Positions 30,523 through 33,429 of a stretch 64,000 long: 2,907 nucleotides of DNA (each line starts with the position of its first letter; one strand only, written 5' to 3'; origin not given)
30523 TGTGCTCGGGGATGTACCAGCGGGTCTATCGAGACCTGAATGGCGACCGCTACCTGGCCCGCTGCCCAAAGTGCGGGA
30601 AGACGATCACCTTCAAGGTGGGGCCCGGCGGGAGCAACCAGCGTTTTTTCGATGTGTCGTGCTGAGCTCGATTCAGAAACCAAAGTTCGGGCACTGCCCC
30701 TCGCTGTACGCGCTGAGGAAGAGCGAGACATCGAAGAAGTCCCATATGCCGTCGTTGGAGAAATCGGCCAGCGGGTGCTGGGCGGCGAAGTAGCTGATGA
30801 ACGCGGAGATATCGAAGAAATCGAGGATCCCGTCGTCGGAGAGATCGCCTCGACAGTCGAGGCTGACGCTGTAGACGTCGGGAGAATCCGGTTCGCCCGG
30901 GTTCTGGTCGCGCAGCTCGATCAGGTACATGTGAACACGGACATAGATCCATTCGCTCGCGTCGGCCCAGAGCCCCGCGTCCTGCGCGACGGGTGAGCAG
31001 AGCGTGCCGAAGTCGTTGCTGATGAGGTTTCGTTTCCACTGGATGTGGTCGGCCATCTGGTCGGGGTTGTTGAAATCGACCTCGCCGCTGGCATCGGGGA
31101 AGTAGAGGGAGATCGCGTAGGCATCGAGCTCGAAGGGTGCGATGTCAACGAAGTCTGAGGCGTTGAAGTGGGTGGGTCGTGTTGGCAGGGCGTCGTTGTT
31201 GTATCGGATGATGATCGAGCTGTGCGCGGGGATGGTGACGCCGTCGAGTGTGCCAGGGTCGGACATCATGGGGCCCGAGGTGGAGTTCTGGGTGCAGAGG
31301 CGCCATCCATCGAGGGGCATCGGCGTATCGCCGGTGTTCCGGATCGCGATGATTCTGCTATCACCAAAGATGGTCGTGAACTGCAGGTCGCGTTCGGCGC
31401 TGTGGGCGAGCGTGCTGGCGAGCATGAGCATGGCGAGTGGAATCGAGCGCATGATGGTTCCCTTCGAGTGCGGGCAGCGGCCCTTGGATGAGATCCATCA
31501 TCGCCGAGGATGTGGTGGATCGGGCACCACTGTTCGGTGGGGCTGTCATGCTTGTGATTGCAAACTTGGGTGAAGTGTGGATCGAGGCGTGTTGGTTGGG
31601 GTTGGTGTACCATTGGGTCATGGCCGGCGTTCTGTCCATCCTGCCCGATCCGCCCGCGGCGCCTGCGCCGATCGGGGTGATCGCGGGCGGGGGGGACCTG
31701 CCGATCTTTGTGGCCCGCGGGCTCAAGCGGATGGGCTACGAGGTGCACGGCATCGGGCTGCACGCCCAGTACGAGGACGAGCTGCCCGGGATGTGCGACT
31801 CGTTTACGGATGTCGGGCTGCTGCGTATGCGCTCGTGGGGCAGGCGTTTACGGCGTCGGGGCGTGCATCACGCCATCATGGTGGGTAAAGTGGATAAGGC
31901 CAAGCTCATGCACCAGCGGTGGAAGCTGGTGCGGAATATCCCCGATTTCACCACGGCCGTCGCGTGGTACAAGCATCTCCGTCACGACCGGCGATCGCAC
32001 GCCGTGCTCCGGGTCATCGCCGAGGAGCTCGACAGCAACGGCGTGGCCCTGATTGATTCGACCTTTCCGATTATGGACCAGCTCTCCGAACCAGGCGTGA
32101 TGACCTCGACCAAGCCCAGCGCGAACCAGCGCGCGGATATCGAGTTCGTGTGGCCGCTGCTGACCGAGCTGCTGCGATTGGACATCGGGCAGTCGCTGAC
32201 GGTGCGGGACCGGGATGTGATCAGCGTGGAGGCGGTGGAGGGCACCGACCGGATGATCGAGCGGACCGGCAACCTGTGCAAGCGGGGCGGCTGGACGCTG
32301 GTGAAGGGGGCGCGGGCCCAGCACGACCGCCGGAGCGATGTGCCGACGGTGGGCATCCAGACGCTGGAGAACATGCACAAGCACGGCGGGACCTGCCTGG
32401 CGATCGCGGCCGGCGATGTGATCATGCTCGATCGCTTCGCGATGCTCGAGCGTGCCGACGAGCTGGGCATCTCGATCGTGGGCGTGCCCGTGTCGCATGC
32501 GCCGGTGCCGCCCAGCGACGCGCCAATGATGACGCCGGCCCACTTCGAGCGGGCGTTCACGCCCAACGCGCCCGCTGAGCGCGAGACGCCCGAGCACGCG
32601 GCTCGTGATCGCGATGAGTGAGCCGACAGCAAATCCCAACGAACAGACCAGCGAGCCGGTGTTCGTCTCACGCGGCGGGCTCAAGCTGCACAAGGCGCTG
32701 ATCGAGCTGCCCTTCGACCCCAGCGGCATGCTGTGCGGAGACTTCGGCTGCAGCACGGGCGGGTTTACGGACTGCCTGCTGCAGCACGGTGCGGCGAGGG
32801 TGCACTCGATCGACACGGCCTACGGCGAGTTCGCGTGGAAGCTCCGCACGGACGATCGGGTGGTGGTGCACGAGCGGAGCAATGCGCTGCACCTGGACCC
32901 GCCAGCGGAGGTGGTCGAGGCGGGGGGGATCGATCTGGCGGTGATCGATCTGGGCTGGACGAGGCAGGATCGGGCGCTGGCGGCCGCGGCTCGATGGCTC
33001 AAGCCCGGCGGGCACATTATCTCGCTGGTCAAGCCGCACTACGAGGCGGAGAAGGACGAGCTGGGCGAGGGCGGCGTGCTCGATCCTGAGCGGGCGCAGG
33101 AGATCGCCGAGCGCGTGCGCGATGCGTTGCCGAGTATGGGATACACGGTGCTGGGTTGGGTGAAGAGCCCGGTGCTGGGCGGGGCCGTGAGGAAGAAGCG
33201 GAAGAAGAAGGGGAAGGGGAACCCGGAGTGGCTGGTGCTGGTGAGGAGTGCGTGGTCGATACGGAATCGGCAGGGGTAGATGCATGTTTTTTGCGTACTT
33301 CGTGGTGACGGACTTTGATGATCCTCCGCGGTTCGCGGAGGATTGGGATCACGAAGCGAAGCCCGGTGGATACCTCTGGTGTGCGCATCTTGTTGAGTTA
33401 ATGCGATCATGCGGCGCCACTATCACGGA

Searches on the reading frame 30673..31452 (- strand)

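Call 6: search_protein_families(library=pfam, max_evalue=0.001, proteins=[window:30673-31452:-])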
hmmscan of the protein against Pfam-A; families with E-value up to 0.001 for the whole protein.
window:30673-31452:- (259 aa): 1 family
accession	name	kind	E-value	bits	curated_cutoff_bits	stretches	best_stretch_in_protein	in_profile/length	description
PF00932.25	LTD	-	3.6e-05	24.5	34.3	1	18-94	3-74/109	Lamin Tail Domain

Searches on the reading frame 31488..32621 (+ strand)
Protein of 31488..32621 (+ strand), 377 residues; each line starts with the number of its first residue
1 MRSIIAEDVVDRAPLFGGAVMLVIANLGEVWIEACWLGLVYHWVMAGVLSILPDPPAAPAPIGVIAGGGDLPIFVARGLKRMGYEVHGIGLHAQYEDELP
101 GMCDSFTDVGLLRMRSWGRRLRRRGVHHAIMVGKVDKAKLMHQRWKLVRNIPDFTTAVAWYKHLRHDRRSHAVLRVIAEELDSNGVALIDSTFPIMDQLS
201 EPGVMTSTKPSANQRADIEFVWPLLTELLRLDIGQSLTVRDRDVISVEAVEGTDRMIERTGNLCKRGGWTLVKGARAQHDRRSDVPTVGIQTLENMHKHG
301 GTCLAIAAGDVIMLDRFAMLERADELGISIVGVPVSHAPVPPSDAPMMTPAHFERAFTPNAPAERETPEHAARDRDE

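Call 6: search_protein_families(library=pfam, max_evalue=0.001, proteins=[window:31488-32621:+])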
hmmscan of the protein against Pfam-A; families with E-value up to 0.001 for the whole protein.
window:31488-32621:+ (377 aa): 2 families
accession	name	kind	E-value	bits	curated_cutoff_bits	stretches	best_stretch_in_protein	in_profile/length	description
PF06230.17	LpxI_C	-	3.2e-42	143.9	25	1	202-331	2-131/131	LpxI C-terminal domain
PF17930.7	LpxI_N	-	1.5e-23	83.6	25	1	62-193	2-124/129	LpxI N-terminal domain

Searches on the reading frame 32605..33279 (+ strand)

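Call 6: search_protein_families(library=pfam, max_evalue=0.001, proteins=[window:32605-33279:+])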
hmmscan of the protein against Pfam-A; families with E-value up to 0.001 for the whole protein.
window:32605-33279:+ (224 aa): 3 families
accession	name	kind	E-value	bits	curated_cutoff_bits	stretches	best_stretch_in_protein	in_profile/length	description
PF01728.25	FtsJ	-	9.4e-26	91.3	24.1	1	20-192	1-168/181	FtsJ-like methyltransferase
PF08241.18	Methyltransf_11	-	7.5e-06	26.9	21.2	1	46-139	2-94/95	Methyltransferase domain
PF13649.12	Methyltransf_25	-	9.7e-05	23.4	27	1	46-136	3-97/97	Methyltransferase domain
